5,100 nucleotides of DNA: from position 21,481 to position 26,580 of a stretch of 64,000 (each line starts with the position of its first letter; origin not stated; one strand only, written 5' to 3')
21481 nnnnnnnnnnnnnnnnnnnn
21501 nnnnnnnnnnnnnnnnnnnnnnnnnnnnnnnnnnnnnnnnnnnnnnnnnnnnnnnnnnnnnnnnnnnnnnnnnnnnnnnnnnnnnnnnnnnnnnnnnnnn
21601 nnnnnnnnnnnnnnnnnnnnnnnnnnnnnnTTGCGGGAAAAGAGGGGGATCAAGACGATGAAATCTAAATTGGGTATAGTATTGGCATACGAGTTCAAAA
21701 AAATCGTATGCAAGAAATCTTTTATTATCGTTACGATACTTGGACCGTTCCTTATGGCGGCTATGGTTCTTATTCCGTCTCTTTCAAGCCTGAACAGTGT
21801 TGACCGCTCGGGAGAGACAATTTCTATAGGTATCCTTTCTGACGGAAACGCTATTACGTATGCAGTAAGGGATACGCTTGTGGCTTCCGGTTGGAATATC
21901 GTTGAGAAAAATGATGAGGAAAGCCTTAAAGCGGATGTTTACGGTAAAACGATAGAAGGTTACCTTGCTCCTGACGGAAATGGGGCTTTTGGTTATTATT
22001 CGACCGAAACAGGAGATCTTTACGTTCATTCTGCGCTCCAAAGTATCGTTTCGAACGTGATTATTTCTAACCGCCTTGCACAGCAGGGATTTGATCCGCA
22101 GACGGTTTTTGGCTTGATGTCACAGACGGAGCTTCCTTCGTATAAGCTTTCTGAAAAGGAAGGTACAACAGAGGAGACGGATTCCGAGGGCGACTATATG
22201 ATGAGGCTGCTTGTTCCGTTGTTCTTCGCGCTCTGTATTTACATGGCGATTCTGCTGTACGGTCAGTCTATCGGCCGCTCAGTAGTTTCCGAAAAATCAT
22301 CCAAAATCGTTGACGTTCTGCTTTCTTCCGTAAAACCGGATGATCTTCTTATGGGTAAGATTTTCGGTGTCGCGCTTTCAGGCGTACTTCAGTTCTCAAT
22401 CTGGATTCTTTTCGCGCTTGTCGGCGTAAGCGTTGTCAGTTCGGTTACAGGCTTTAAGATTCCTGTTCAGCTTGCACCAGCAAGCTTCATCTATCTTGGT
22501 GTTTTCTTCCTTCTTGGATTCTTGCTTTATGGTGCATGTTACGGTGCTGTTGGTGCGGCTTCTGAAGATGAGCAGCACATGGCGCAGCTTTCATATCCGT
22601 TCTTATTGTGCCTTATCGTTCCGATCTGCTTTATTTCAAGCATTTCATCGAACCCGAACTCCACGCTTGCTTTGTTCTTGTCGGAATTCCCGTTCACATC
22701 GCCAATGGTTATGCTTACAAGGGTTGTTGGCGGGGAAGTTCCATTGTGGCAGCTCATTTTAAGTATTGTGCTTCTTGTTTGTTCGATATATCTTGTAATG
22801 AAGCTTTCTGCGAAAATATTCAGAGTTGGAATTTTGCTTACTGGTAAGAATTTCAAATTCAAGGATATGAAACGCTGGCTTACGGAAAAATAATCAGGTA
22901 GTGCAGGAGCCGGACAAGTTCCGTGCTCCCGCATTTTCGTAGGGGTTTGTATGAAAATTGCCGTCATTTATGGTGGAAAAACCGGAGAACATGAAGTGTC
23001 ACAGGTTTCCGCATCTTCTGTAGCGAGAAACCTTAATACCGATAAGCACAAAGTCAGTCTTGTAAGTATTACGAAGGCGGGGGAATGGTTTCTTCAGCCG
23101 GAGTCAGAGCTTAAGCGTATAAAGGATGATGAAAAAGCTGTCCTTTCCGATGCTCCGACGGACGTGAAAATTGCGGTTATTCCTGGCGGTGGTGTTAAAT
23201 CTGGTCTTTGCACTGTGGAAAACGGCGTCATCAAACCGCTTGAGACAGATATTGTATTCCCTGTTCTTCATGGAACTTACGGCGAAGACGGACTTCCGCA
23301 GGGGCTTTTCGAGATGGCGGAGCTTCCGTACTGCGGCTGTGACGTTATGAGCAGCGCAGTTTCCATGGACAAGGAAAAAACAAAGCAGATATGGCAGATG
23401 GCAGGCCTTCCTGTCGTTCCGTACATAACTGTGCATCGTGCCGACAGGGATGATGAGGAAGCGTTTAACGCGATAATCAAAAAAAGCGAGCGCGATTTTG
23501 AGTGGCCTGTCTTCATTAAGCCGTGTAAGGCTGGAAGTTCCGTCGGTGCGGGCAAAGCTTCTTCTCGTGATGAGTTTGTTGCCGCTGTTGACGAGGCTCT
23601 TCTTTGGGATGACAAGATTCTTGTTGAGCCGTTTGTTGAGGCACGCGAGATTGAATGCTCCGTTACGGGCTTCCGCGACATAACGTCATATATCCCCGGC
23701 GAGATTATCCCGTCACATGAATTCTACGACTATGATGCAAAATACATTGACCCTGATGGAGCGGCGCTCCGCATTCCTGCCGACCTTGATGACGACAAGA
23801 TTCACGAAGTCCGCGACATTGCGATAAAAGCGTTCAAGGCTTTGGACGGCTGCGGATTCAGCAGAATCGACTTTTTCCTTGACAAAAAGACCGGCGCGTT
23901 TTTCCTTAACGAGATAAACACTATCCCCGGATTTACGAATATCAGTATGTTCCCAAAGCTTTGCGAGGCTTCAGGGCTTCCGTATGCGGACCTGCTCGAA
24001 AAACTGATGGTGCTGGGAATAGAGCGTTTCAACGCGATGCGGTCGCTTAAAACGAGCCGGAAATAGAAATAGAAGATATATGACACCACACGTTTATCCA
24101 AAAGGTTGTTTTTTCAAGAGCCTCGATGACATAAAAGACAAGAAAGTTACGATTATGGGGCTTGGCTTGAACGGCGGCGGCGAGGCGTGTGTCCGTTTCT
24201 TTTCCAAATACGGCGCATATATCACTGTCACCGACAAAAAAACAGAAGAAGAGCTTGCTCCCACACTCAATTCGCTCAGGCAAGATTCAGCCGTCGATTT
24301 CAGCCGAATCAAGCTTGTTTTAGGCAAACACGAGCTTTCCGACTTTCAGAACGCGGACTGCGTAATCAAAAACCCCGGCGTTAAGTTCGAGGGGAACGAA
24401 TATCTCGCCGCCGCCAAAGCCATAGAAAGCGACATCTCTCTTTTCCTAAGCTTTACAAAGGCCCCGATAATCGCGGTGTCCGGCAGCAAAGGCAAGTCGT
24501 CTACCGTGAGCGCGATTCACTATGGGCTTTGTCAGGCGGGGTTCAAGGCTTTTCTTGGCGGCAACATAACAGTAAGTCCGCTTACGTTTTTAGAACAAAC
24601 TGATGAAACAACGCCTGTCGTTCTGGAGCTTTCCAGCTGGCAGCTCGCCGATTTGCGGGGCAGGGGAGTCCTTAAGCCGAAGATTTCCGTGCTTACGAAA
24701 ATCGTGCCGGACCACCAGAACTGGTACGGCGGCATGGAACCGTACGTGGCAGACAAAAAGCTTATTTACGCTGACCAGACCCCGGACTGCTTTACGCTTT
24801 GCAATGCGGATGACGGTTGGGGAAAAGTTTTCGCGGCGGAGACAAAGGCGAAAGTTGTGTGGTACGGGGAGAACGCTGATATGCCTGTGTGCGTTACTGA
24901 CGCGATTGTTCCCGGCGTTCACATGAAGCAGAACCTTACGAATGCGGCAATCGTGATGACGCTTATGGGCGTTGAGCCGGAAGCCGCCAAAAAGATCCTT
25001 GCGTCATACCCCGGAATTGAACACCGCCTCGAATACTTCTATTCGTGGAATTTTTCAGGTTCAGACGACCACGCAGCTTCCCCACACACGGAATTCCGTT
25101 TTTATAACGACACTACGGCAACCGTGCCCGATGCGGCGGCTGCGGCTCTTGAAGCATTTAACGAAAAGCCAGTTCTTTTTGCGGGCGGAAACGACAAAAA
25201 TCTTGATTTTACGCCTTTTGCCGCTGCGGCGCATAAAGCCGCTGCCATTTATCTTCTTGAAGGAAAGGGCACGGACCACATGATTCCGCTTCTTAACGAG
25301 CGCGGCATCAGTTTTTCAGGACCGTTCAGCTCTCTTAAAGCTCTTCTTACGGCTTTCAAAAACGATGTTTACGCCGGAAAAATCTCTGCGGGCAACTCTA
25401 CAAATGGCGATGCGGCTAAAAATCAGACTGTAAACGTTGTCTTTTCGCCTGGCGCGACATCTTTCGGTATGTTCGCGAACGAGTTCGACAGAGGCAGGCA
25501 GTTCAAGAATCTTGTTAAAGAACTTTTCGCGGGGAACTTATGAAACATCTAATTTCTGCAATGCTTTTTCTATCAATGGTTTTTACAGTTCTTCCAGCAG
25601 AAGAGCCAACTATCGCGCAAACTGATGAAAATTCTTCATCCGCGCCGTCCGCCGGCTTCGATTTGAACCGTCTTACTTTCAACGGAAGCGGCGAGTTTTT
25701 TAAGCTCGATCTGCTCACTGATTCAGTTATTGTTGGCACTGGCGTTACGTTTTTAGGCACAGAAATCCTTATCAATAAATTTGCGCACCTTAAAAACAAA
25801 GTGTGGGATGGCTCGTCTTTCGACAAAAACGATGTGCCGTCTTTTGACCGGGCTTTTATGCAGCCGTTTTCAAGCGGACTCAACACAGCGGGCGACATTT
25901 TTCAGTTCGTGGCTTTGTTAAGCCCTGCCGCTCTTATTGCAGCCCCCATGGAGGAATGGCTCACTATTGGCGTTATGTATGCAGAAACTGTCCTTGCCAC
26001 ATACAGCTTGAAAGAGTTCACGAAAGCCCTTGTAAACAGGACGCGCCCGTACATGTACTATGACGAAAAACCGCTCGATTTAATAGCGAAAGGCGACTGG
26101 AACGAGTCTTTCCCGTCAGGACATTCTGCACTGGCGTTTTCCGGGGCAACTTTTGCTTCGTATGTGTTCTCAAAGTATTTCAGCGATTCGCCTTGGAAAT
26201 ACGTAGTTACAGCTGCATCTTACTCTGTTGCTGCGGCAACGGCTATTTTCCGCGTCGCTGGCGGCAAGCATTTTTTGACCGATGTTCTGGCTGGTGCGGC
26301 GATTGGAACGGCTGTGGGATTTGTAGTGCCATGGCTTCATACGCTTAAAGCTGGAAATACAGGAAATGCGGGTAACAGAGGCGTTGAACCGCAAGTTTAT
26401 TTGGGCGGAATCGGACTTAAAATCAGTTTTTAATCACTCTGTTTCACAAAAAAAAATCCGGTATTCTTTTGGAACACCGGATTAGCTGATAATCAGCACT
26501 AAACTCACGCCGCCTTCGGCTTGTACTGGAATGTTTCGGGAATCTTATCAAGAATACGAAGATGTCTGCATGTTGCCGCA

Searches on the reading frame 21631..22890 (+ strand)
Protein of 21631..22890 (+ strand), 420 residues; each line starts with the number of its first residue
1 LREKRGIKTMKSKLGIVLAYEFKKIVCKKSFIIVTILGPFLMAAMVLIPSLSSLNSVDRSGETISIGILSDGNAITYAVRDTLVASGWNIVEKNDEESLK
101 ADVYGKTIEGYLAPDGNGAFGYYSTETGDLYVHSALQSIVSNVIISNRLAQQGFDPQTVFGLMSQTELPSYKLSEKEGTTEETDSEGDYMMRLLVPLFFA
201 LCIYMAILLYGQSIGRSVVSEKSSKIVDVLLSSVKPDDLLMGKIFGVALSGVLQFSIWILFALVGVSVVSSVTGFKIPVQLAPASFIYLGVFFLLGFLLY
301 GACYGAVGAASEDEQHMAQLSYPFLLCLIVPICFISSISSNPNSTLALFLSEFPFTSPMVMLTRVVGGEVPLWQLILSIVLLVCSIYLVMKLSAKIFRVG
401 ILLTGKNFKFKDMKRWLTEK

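Call 99: search_protein_families(library=pfam, proteins=[window:21631-22890:+], max_evalue=0.000001)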
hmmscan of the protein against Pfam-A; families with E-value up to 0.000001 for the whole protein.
window:21631-22890:+ (420 aa): 1 family
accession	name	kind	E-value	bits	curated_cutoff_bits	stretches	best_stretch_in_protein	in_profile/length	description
PF12698.13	ABC2_membrane_3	-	1.1e-36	127.1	31.6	1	29-392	1-344/347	ABC-2 family transporter protein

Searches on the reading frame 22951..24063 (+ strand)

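Call 99: search_protein_families(library=pfam, proteins=[window:22951-24063:+], max_evalue=0.000001)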
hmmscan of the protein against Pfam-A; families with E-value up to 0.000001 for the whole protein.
window:22951-24063:+ (371 aa): 3 families
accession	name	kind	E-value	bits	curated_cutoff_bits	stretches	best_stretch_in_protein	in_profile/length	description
PF07478.18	Dala_Dala_lig_C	-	2.9e-67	226.6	24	1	147-353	1-203/204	D-ala D-ala ligase C-terminus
PF01820.27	Dala_Dala_lig_N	-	5.3e-31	108.1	34.6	1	2-130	1-121/121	D-ala D-ala ligase N-terminus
PF02786.22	CPSase_L_D2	-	1.1e-08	35.3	19.8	1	140-324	1-178/211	Carbamoyl-phosphate synthase L chain, ATP binding domain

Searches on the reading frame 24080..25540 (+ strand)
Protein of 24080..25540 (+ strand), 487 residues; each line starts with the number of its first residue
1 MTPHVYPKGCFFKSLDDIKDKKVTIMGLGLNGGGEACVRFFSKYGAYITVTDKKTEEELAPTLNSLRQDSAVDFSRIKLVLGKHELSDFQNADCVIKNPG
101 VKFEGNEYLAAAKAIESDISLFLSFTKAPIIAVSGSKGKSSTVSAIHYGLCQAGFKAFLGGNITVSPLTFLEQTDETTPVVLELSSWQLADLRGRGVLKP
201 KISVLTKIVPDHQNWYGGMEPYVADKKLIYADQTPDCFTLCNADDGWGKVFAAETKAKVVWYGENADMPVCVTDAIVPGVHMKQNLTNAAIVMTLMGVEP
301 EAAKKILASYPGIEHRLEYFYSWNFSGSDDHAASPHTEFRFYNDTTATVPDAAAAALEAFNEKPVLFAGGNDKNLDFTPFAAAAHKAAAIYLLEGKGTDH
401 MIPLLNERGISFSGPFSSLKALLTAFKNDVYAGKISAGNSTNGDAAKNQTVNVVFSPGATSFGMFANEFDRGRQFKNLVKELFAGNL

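Call 100: search_protein_families(library=pfam, proteins=[window:24080-25540:+], max_evalue=0.00001)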
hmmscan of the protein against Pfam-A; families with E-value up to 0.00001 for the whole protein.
window:24080-25540:+ (487 aa): 2 families
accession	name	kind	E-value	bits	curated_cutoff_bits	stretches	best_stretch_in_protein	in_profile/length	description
PF08245.18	Mur_ligase_M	-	7.6e-18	65.6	24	1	133-268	1-151/200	Mur ligase middle domain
PF21799.2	MurD-like_N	-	3e-10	40.7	27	1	21-113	1-81/88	Mur ligase MurD-like, N-terminal domain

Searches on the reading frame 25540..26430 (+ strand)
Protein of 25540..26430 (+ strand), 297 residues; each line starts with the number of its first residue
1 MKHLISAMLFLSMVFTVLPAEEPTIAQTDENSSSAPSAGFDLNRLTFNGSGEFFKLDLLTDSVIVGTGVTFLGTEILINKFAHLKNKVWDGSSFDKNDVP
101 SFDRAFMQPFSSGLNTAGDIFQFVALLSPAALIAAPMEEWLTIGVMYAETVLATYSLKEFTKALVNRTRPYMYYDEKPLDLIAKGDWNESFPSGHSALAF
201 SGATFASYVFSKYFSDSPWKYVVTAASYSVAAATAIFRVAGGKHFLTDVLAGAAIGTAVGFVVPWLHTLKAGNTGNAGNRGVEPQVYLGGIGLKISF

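Call 100: search_protein_families(library=pfam, proteins=[window:25540-26430:+], max_evalue=0.00001)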
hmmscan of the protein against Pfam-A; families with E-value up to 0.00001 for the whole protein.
window:25540-26430:+ (297 aa): 1 family
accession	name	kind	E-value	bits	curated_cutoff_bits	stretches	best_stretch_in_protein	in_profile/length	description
PF01569.27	PAP2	-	9.1e-24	84.1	27.2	1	146-267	4-125/130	PAP2 superfamily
